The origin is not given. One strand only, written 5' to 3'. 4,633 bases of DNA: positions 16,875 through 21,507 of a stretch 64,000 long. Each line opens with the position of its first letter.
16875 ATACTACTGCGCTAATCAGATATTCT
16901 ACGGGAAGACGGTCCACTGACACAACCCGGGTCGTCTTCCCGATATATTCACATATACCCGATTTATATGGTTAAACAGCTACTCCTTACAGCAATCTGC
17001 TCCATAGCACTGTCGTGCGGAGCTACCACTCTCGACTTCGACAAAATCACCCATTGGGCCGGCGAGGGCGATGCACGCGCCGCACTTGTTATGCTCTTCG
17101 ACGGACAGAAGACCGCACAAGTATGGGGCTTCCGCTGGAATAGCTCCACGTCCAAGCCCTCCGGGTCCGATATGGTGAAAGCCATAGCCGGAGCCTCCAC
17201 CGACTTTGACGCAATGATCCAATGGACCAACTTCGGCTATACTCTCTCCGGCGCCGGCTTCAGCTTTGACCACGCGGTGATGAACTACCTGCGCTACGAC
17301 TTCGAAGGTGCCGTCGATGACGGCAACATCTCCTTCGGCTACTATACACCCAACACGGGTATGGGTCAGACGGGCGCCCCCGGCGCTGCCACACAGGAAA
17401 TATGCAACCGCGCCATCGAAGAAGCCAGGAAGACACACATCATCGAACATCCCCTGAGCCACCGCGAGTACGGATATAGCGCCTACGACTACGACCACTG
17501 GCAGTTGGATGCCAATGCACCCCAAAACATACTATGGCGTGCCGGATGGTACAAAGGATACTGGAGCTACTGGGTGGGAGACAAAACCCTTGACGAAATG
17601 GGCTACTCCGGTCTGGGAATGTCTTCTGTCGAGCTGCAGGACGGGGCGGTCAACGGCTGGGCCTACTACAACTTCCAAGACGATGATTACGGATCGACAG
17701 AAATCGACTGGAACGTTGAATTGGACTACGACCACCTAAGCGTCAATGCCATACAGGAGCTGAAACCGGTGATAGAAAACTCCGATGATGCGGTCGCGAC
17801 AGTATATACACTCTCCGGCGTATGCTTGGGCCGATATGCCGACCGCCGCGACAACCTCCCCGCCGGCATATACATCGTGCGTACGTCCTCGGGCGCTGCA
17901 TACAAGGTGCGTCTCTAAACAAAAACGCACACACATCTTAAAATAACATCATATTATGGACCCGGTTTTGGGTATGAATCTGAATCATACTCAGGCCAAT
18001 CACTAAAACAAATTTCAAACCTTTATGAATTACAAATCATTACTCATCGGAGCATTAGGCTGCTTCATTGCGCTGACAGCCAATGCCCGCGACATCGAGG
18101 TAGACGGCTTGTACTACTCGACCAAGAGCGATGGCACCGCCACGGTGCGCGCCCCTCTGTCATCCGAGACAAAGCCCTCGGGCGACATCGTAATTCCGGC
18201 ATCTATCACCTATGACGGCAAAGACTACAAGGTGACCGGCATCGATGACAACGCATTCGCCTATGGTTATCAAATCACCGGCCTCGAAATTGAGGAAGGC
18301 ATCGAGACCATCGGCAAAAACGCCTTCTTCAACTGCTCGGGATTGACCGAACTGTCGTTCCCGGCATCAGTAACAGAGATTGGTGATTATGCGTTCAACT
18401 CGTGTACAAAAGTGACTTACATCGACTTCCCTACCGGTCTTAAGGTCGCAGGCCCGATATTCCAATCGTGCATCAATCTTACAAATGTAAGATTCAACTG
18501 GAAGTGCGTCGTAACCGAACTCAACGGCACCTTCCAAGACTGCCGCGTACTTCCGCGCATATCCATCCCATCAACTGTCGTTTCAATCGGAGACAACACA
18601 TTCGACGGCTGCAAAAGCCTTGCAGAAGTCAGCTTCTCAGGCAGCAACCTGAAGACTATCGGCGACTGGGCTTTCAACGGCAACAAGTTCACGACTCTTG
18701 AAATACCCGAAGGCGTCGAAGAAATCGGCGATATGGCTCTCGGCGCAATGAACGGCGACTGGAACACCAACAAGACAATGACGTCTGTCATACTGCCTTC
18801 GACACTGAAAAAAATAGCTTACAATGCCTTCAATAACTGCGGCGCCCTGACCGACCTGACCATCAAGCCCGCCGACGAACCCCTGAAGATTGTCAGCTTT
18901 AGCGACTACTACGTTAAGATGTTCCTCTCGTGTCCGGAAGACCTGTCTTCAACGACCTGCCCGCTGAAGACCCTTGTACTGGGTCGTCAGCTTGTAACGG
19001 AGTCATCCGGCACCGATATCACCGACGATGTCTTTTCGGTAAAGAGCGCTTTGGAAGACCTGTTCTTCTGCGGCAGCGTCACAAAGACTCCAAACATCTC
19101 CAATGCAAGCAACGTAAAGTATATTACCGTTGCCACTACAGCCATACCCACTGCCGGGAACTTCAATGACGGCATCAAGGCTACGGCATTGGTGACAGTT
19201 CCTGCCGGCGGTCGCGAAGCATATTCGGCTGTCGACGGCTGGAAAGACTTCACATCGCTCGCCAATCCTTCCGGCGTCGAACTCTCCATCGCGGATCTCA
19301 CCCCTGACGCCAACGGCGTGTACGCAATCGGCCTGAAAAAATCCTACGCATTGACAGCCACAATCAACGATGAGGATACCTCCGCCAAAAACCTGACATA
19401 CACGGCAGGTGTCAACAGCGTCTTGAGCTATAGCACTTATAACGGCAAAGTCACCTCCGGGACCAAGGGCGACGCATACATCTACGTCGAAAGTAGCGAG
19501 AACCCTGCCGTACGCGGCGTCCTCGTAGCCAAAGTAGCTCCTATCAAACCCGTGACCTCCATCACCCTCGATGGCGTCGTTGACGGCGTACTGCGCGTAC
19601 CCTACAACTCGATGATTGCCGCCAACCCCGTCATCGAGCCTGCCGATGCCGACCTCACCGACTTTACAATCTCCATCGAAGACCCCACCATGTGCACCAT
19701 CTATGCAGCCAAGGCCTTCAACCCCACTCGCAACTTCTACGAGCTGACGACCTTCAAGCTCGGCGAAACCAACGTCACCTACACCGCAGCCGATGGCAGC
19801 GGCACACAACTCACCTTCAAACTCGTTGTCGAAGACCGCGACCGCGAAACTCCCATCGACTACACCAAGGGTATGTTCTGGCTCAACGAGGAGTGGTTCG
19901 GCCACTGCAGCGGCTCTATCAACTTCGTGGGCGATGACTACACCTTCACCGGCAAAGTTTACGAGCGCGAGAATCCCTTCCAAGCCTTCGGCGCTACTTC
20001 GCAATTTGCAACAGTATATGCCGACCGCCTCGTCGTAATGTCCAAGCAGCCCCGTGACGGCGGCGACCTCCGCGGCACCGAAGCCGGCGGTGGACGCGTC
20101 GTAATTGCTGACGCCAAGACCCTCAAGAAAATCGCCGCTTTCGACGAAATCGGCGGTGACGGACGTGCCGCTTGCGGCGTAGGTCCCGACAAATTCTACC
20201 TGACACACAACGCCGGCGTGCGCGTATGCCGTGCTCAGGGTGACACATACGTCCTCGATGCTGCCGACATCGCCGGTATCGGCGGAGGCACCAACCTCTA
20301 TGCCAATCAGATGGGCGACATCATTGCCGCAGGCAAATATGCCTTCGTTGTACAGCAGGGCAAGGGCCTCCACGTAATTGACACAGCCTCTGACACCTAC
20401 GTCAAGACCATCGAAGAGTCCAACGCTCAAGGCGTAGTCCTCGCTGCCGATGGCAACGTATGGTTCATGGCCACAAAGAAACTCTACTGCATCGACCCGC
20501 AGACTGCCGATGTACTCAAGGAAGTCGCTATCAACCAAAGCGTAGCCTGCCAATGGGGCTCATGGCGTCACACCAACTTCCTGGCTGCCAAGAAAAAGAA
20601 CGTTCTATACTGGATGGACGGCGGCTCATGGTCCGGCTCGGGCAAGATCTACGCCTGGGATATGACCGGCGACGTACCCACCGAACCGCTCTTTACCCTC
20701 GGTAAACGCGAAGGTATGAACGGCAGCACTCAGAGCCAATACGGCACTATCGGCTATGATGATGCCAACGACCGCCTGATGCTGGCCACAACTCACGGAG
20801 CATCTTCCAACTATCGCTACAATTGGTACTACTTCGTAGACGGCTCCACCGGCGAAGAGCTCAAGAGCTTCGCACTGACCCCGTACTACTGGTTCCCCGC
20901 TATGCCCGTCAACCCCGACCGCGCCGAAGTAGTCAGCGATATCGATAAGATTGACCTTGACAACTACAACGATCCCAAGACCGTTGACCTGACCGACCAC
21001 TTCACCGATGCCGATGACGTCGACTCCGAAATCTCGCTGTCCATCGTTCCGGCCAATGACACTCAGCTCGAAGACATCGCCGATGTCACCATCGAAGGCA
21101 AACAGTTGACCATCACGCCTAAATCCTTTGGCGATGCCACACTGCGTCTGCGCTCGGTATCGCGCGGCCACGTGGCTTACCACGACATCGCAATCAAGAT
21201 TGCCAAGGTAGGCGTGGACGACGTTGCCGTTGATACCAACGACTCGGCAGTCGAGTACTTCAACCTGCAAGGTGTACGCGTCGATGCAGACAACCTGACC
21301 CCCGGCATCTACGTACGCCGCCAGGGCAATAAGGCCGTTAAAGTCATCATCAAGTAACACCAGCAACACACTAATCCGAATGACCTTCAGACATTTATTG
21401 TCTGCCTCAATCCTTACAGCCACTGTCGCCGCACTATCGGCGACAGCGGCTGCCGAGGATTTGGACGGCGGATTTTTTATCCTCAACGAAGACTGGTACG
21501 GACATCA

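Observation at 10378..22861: B12-riboswitch-led seven-gene block combining a BtuB-like transporter with four T9SS-sorted proteins: a candidate secreted corrinoid-capture system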

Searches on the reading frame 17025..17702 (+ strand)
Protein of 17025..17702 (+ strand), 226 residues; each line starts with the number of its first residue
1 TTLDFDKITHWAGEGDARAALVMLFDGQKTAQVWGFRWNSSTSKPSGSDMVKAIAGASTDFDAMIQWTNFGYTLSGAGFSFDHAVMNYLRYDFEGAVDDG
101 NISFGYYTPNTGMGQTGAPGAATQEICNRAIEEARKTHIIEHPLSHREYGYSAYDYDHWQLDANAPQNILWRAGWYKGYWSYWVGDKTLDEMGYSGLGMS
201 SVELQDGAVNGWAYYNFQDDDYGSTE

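Call 94: search_protein_representatives(alignment_id=A4)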
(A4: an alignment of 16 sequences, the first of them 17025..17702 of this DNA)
Query: 16 sequences, 225 profile positions. Proteins with E-value up to 0.001 (for the whole library): 1137; up to 1e-10: 629; up to 1e-30: 123. The best 150 are listed.
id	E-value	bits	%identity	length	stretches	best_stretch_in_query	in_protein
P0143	1.6e-103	361.6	-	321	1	2-223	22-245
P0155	5.7e-101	353.3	-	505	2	2-218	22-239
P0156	1.4e-99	348.8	-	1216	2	2-218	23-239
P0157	8.5e-99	346.2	-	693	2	3-223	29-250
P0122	2.8e-97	341.2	-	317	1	2-223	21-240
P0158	1.7e-96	338.6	-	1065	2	3-220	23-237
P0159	7.2e-94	330.1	-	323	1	2-223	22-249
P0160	1.4e-93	329.1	-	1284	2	3-222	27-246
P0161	1.6e-93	328.9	-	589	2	3-218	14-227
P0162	6.9e-92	323.6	-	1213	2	3-219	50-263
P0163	7.4e-92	323.5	-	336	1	2-222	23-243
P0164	1.1e-91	323.0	-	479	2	3-221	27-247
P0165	3.6e-91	321.2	-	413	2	2-223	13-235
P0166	7.4e-91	320.2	-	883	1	2-223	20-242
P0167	2.1e-90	318.7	-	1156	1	2-223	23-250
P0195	2.9e-63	230.0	-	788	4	3-86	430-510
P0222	2.6e-44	168.0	-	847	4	3-84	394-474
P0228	3.9e-39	151.0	-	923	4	6-84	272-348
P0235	8.9e-37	143.3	-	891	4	3-78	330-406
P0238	2.7e-36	141.8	-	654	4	3-84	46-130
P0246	4.2e-35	137.9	-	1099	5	2-63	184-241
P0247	5.4e-35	137.5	-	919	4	3-65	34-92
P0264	9.0e-32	127.0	-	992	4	2-89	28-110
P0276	1.6e-30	122.9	-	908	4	3-63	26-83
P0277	2.0e-30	122.6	-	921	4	6-65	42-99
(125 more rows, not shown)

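Call 96: search_protein_families(library=pfam, alignment_id=A5, max_evalue=0.001)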
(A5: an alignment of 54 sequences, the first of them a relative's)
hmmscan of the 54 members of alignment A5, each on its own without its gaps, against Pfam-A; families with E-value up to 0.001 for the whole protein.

A. member 1, P0155 (505 aa): 0 families

B. families by the number of members that match (of 54 scanned): 36 families (the first 25 are shown)
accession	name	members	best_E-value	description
PF16819.11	DUF5074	21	6e-121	Domain of unknown function (DUF5074)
PF18962.6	Por_Secre_tail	14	2e-14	Secretion system C-terminal sorting domain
PF02368.24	Big_2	8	1.2e-59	Bacterial Ig-like domain (group 2)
PF13306.12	LRR_5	7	2.3e-166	BspA type Leucine rich repeat region (6 copies)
PF13855.12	LRR_8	6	2.1e-24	Leucine rich repeat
PF21461.3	HL_N-beta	5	1.7e-09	Hyaluronate lyase, N-terminal beta-sheet domain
PF19910.5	DUF6383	4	5.5e-07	Domain of unknown function (DUF6383)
PF14478.12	DUF4430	3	1.5e-15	Domain of unknown function (DUF4430)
PF18998.6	Flg_new_2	2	5.5e-23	Divergent InlB B-repeat domain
PF00041.27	fn3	2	7.1e-13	Fibronectin type III domain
PF13360.13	PQQ_2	2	4.6e-11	Outer membrane protein assembly factor BamB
PF22359.2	Big-like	2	1.1e-10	Bacterial Ig-like domain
PF13927.12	Ig_3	2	3.2e-08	Immunoglobulin domain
PF12799.13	LRR_4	2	8.1e-08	Leucine Rich repeats (2 copies)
PF13895.12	Ig_2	2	1.1e-06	Immunoglobulin domain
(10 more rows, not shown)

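Call 97: search_protein_families(library=pfam, proteins=[P0195, P0222, P0228, P0235, P0238, P0246, P0247, P0264, P0276, P0277], max_evalue=0.001)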
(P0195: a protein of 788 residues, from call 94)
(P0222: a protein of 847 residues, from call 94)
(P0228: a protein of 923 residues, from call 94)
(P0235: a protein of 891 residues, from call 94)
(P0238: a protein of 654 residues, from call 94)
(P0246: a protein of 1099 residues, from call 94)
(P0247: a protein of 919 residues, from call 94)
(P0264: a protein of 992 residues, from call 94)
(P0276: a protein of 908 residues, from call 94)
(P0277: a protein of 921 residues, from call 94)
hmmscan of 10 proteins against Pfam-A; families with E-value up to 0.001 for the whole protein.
P0195 (788 aa): 3 families
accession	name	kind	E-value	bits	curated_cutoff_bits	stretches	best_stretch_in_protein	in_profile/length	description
PF02368.24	Big_2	-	4.1e-45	152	22.8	3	247-322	3-78/79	Bacterial Ig-like domain (group 2)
PF18962.6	Por_Secre_tail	-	2.1e-07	31.5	27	1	721-786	1-74/75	Secretion system C-terminal sorting domain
PF21461.3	HL_N-beta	-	7.8e-05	22.8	27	0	282-316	16-48/57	Hyaluronate lyase, N-terminal beta-sheet domain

P0222 (847 aa): 0 families

P0228 (923 aa): 1 family
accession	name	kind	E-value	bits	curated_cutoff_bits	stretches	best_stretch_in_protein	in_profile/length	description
PF13243.12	SQHop_cyclase_C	-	2.7e-07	30.4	26.1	1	611-722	130-229/319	Squalene-hopene cyclase C-terminal domain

P0235 (891 aa): 6 families
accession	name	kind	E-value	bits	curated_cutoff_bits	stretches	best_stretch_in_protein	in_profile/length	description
PF13860.13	FlgD_ig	-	6.8e-10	39.2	27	1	825-881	22-78/79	FlgD Ig-like domain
PF17963.7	Big_9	-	1.4e-09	39.1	23.6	1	473-554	2-82/89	Bacterial Ig domain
PF18962.6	Por_Secre_tail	-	1.9e-08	34.9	27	1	808-888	2-74/75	Secretion system C-terminal sorting domain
PF17803.7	Cadherin_4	-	6.4e-06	27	25.1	1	473-530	12-71/71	Bacterial cadherin-like domain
PF13585.12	CHU_C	-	2.4e-05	24.8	27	1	821-881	19-76/86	CHU_C Type IX secretion signal domain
PF17892.7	Cadherin_5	-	0.00048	20.3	26.5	1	492-561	27-95/98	Cadherin-like domain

P0238 (654 aa): 0 families

P0246 (1099 aa): 2 families
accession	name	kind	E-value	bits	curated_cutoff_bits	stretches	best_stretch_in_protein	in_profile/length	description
PF18962.6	Por_Secre_tail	-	5.1e-11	43.1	27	1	1029-1094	1-72/75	Secretion system C-terminal sorting domain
PF08838.16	DUF1811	-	0.00047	20.8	27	0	659-684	63-88/100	Protein of unknown function (DUF1811)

P0247 (919 aa): 5 families
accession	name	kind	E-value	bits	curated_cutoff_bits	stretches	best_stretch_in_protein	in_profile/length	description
PF14478.12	DUF4430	-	1.8e-15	57.6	23.8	2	738-808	3-68/72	Domain of unknown function (DUF4430)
PF18962.6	Por_Secre_tail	-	2e-14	54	27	1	848-918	1-75/75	Secretion system C-terminal sorting domain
PF18998.6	Flg_new_2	-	2.3e-14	53.6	23.6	1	164-236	1-69/73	Divergent InlB B-repeat domain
PF23398.1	FAZ1_cons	-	9.6e-06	25.9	27.5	0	432-476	28-75/93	FAZ1, conserved domain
PF07686.23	V-set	-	0.00047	20.8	26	0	120-150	61-91/109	Immunoglobulin V-set domain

P0264 (992 aa): 6 families
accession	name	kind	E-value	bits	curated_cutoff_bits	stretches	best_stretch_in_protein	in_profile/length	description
PF18962.6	Por_Secre_tail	-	2.1e-14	54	27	1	916-991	1-75/75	Secretion system C-terminal sorting domain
PF16656.11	Pur_ac_phosph_N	-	9.5e-14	52.2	30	0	767-805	60-93/93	Purple acid Phosphatase, N-terminal domain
PF00041.27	fn3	-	7.1e-13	49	25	1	727-801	8-81/84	Fibronectin type III domain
PF25059.1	FN3_DSCAM-DSCAML_C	-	7e-12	46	39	1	745-811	22-85/89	DSCAM/DSCAML C-terminal Fn3-like domain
PF21605.3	CRLF2-like_D2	-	1.9e-06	28.3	27.3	0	473-517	26-69/94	Cytokine receptor-like factor 2-like, D2 domain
PF25788.1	Ig_Rha78A_N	-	5e-06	27.2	27.4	0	477-533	40-99/105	Rha78A-like, N-terminal immunoglobulin domain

P0276 (908 aa): 2 families
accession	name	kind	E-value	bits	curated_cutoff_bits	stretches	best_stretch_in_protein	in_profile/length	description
PF18962.6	Por_Secre_tail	-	1.7e-09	38.3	27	1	843-905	1-69/75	Secretion system C-terminal sorting domain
PF14478.12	DUF4430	-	0.00057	20.7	23.8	0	72-140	8-69/72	Domain of unknown function (DUF4430)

P0277 (921 aa): 3 families
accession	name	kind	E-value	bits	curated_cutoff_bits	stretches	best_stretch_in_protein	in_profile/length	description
PF14478.12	DUF4430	-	1.5e-15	57.8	23.8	2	117-150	39-68/72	Domain of unknown function (DUF4430)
PF18962.6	Por_Secre_tail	-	3.1e-10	40.7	27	1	856-915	1-66/75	Secretion system C-terminal sorting domain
PF19910.5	DUF6383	-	5.5e-07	30.1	23.7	1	863-914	19-67/74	Domain of unknown function (DUF6383)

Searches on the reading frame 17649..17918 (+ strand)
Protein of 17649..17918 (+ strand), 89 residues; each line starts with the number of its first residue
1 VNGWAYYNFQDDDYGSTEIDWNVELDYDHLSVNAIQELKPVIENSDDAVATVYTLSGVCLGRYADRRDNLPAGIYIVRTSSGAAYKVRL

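Call 8: search_protein_families(library=ncbifam, proteins=[window:17649-17918:+], max_evalue=10)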
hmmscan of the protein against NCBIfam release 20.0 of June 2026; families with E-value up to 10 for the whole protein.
window:17649-17918:+ (89 aa): 1 family
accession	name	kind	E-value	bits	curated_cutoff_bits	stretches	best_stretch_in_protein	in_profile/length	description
TIGR04183.1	Por_Secre_tail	domain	0.013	15.5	23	1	42-83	15-62/72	T9SS type A sorting domain-containing protein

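Call 9: search_protein_families(library=pfam, proteins=[window:17649-17918:+], max_evalue=10)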
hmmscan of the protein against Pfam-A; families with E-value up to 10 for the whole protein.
window:17649-17918:+ (89 aa): 0 families

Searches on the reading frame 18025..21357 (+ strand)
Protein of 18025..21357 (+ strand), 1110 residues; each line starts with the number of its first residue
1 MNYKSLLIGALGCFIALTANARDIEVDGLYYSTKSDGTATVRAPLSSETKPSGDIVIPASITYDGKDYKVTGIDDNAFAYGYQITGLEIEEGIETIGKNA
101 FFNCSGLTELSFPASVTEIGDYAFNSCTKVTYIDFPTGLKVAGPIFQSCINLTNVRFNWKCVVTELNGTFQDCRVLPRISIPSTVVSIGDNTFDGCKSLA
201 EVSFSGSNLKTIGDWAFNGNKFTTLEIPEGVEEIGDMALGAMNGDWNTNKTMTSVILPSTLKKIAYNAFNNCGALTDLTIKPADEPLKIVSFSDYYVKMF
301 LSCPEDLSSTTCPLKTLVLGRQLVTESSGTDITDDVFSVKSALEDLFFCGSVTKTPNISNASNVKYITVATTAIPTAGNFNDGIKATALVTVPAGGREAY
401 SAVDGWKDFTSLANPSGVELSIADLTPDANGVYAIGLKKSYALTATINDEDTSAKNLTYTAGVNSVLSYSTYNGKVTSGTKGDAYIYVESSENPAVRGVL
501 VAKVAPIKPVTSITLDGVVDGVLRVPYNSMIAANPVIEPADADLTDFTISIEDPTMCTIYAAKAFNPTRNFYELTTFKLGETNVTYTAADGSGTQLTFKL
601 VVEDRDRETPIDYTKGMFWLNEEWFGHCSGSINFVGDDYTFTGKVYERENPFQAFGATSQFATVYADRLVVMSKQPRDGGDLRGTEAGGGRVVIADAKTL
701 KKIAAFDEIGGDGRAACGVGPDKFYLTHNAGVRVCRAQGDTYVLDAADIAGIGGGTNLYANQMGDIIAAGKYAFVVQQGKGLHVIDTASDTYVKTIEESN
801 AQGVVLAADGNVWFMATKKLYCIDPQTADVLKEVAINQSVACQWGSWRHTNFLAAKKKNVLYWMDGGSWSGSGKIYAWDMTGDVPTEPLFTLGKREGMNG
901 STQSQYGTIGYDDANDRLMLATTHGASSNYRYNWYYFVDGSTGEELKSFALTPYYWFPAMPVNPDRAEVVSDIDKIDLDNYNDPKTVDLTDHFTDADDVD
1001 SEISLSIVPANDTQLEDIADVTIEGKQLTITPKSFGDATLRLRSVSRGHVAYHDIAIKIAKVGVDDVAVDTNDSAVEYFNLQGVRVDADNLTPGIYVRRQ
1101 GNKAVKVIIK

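Call 6: search_protein_families(library=pfam, proteins=[window:18025-21357:+], max_evalue=0.01)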
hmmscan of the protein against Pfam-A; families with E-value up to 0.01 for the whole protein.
window:18025-21357:+ (1110 aa): 4 families
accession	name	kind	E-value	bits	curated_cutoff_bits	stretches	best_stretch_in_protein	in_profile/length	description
PF16819.11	DUF5074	-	5.5e-121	404.3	27.2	1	615-963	1-352/353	Domain of unknown function (DUF5074)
PF13306.12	LRR_5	-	1.1e-42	145.3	27.7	3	168-283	6-111/127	BspA type Leucine rich repeat region (6 copies)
PF13855.12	LRR_8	-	0.0018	18.4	27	0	186-219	14-47/61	Leucine rich repeat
PF08309.17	LVIVD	-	0.0092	15.8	20.2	0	765-787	6-28/42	LVIVD repeat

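Call 7: search_protein_families(library=ncbifam, proteins=[window:18025-21357:+], max_evalue=0.01)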
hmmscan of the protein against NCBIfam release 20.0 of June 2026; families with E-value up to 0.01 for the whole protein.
window:18025-21357:+ (1110 aa): 2 families
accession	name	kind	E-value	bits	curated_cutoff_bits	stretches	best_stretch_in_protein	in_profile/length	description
NF047961.1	adhesin_HupY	equivalog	3.6e-17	61.8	1250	2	175-271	187-275/978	leucine-rich repeat adhesin HupY/LrrG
NF045861.1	glide_Gli349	exception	1.2e-12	45.4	1750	2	69-126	2687-2743/3169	gliding machinery surface structure protein Gli349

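Call 77: search_protein_families(library=pfam, proteins=[window:18025-21357:+], max_evalue=0.01)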
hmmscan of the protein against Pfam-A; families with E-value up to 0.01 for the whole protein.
window:18025-21357:+ (1110 aa): 4 families
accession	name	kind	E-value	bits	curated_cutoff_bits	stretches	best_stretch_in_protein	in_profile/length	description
PF16819.11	DUF5074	-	5.5e-121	404.3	27.2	1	615-963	1-352/353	Domain of unknown function (DUF5074)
PF13306.12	LRR_5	-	1.1e-42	145.3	27.7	3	168-283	6-111/127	BspA type Leucine rich repeat region (6 copies)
PF13855.12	LRR_8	-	0.0018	18.4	27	0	186-219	14-47/61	Leucine rich repeat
PF08309.17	LVIVD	-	0.0092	15.8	20.2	0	765-787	6-28/42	LVIVD repeat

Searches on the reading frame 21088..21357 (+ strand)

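Call 8: search_protein_families(library=ncbifam, proteins=[window:21088-21357:+], max_evalue=10)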
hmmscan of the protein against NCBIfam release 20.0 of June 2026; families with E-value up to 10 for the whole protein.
window:21088-21357:+ (89 aa): 2 families
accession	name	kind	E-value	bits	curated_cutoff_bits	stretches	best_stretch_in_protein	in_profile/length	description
NF003165.0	PRK04148.1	equivalog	0.0061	16.6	151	1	31-70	28-67/135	hypothetical protein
NF010922.0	PRK14342.1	equivalog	0.042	13.1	235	1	28-79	83-134/215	lipoyl(octanoyl) transferase LipB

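Call 9: search_protein_families(library=pfam, proteins=[window:21088-21357:+], max_evalue=10)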
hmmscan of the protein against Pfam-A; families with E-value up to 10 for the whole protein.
window:21088-21357:+ (89 aa): 0 families
